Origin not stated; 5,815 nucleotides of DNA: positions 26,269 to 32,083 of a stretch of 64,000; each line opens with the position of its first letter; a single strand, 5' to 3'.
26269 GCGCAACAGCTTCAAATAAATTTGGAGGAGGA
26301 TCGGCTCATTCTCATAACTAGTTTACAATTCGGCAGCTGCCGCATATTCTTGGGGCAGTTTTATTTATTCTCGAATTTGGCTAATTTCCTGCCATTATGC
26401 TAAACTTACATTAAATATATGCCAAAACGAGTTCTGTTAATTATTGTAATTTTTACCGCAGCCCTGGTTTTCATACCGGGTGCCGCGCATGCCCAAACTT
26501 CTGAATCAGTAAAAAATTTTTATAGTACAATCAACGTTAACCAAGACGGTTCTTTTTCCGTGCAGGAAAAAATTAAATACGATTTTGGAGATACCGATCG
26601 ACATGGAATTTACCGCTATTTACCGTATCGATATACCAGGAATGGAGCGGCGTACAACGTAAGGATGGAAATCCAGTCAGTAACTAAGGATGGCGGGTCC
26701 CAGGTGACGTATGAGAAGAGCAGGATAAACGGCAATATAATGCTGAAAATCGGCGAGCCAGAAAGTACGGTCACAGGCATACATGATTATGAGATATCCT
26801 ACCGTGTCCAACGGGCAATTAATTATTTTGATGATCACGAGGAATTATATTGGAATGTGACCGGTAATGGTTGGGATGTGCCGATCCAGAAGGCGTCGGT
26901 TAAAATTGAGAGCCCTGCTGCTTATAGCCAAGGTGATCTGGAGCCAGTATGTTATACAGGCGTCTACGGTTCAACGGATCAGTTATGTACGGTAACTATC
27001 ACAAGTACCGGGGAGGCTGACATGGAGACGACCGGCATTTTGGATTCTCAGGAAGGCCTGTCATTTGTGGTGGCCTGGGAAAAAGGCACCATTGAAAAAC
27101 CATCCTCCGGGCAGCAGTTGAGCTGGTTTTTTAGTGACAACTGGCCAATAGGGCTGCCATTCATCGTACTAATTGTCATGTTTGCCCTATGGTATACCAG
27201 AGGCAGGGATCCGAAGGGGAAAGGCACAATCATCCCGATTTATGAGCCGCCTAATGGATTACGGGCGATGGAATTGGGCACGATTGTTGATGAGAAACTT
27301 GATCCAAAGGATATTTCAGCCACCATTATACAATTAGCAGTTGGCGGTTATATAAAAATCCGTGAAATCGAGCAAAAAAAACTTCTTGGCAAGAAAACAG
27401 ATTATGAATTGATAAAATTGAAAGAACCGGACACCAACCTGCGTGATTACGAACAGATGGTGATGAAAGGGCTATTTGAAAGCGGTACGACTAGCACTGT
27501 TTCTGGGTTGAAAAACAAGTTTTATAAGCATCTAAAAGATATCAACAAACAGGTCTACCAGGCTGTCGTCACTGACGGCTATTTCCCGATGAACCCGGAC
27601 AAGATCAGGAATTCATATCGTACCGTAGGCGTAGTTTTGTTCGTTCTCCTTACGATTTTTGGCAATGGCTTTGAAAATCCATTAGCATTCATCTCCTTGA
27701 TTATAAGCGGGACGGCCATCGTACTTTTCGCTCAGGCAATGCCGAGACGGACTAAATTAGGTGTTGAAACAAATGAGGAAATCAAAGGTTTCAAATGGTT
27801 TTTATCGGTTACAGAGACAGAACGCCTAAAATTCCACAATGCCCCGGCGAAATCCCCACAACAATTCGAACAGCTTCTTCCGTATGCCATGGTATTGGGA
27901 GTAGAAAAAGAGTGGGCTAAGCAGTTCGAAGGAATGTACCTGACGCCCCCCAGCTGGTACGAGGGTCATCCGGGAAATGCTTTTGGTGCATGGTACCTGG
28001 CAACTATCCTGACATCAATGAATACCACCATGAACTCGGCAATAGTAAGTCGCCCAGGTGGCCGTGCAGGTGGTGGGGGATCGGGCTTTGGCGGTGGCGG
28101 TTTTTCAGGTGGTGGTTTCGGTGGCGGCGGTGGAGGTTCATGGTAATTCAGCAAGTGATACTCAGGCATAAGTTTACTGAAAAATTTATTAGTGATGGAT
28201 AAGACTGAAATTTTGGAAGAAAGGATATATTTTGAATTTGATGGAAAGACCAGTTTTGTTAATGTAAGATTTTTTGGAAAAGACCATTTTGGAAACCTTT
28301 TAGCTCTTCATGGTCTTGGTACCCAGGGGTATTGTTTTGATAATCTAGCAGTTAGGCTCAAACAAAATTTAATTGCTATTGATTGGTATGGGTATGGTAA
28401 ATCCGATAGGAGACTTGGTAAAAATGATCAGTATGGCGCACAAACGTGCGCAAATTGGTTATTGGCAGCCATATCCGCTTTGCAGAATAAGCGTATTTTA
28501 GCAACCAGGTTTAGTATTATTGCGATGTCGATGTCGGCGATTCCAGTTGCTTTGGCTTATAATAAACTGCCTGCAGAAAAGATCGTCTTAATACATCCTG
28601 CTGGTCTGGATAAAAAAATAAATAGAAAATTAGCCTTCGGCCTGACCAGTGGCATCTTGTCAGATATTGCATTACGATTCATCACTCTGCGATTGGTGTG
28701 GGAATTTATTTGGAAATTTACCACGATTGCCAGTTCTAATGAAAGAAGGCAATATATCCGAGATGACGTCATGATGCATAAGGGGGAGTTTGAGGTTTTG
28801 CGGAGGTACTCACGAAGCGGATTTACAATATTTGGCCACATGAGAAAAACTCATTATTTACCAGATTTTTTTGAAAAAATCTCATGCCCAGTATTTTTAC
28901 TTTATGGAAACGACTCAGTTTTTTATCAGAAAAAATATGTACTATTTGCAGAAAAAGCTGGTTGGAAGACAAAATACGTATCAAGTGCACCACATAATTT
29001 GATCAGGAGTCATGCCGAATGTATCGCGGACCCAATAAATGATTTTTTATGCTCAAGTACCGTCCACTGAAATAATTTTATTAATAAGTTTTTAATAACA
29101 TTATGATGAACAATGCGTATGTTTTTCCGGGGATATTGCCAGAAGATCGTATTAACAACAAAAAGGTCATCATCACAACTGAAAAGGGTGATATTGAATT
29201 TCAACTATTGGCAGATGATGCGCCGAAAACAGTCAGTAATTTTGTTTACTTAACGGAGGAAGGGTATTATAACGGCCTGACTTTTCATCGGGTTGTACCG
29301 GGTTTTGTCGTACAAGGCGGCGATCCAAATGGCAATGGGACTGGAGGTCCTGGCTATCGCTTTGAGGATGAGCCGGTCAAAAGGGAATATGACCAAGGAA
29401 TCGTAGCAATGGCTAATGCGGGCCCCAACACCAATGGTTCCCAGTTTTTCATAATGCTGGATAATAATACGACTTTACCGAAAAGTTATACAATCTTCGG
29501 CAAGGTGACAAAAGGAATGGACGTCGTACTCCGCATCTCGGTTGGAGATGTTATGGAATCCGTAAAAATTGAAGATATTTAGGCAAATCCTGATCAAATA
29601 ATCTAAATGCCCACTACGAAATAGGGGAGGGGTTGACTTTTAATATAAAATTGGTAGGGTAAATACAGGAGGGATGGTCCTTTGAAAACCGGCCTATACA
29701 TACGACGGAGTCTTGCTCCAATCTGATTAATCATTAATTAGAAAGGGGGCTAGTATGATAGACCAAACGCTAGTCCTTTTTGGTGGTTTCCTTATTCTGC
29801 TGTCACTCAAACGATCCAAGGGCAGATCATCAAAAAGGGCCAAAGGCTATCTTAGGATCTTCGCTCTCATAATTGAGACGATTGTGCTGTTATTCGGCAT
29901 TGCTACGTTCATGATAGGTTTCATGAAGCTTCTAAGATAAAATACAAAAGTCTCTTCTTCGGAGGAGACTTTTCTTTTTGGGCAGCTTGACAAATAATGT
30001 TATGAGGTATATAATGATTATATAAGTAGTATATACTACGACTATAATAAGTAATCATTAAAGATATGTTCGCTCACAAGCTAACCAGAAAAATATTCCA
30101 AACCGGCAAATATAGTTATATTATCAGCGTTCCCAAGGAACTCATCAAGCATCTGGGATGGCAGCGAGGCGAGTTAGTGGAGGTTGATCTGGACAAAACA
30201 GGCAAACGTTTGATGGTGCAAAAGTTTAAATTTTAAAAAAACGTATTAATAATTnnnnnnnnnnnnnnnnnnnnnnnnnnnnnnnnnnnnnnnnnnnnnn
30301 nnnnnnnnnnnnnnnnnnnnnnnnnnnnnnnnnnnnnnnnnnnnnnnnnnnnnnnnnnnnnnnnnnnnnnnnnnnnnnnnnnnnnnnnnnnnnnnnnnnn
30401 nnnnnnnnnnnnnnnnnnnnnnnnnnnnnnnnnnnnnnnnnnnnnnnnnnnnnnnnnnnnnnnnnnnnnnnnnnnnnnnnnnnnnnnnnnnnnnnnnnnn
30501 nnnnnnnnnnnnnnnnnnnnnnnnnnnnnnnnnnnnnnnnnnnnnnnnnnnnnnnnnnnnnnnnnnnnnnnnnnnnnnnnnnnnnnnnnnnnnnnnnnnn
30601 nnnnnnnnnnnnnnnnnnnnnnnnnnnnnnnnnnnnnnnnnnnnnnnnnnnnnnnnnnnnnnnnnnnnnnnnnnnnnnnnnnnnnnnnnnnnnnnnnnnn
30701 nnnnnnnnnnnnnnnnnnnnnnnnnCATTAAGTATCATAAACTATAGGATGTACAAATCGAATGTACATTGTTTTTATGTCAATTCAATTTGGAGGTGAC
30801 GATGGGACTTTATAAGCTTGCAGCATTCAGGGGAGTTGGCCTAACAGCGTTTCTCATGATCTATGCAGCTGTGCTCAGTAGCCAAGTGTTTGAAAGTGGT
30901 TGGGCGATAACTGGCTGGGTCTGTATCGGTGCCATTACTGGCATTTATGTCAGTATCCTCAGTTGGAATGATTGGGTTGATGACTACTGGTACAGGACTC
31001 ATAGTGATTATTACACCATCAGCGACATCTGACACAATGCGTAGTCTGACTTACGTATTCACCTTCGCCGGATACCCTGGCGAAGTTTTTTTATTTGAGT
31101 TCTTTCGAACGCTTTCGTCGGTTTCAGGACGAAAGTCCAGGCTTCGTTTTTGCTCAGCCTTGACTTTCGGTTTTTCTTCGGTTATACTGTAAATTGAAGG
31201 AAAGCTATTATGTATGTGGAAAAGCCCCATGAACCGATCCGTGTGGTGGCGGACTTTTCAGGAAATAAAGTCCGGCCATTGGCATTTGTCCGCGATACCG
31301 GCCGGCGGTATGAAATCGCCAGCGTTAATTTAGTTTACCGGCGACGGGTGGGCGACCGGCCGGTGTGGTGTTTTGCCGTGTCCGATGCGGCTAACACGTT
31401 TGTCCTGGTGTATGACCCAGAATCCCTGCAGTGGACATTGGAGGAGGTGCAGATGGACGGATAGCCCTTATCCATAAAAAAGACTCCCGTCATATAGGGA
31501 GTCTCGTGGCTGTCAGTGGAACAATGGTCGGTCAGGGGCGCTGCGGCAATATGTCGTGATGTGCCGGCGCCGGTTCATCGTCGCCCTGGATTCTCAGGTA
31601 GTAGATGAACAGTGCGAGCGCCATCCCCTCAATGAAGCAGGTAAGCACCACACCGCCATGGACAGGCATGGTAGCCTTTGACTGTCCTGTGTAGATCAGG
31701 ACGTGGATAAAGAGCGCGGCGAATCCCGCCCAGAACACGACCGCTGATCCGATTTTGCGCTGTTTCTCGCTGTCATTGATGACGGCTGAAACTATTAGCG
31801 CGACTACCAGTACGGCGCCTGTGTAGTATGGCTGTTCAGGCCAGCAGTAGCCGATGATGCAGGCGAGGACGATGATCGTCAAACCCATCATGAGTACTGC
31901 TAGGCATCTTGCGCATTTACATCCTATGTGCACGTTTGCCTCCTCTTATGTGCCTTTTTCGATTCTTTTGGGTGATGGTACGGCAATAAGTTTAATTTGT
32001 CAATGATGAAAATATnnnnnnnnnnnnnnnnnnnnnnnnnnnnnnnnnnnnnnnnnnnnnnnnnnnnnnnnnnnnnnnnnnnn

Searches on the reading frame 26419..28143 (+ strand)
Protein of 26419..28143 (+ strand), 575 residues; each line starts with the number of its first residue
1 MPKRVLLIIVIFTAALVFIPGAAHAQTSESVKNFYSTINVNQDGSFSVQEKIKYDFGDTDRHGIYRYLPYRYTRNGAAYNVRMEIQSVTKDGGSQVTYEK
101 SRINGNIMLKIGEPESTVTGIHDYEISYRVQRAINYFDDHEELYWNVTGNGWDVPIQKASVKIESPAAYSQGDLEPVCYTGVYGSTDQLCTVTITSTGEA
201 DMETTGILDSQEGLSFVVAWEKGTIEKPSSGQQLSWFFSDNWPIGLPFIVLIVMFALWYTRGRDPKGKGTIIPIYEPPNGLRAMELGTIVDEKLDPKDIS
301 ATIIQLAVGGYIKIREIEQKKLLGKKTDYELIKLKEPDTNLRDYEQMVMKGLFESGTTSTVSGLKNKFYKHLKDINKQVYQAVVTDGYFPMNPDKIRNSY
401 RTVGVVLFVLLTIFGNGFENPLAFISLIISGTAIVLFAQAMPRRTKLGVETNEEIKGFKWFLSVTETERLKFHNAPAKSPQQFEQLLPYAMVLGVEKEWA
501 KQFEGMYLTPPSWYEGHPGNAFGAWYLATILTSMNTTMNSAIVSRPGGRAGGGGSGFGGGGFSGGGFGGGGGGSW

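Call 68: search_protein_families(library=pfam, proteins=[window:26419-28143:+], max_evalue=0.001)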
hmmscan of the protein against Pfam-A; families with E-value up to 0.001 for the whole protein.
window:26419-28143:+ (575 aa): 2 families
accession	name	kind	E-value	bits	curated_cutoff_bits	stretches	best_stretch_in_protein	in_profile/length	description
PF20990.2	DUF2207_C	-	6.5e-47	160.7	33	1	274-503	3-247/247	Predicted membrane protein (DUF2207) C-terminal domain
PF09972.14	DUF2207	-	6.6e-33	114.8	24.4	1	31-219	2-171/172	Predicted membrane protein (DUF2207) N-terminal domain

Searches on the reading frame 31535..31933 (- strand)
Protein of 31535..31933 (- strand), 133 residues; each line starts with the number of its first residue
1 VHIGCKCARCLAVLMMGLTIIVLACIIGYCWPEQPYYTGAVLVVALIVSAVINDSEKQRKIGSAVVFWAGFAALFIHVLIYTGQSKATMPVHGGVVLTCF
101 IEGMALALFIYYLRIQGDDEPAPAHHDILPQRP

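Call 87: search_protein_families(library=pfam, proteins=[window:31535-31933:-], max_evalue=0.01)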
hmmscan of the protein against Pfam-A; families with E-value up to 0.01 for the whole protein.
window:31535-31933:- (133 aa): 1 family
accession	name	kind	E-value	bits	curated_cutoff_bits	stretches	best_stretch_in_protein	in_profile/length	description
PF00499.25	Oxidored_q3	-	0.0093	16.1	33.2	1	37-85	45-96/146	NADH-ubiquinone/plastoquinone oxidoreductase chain 6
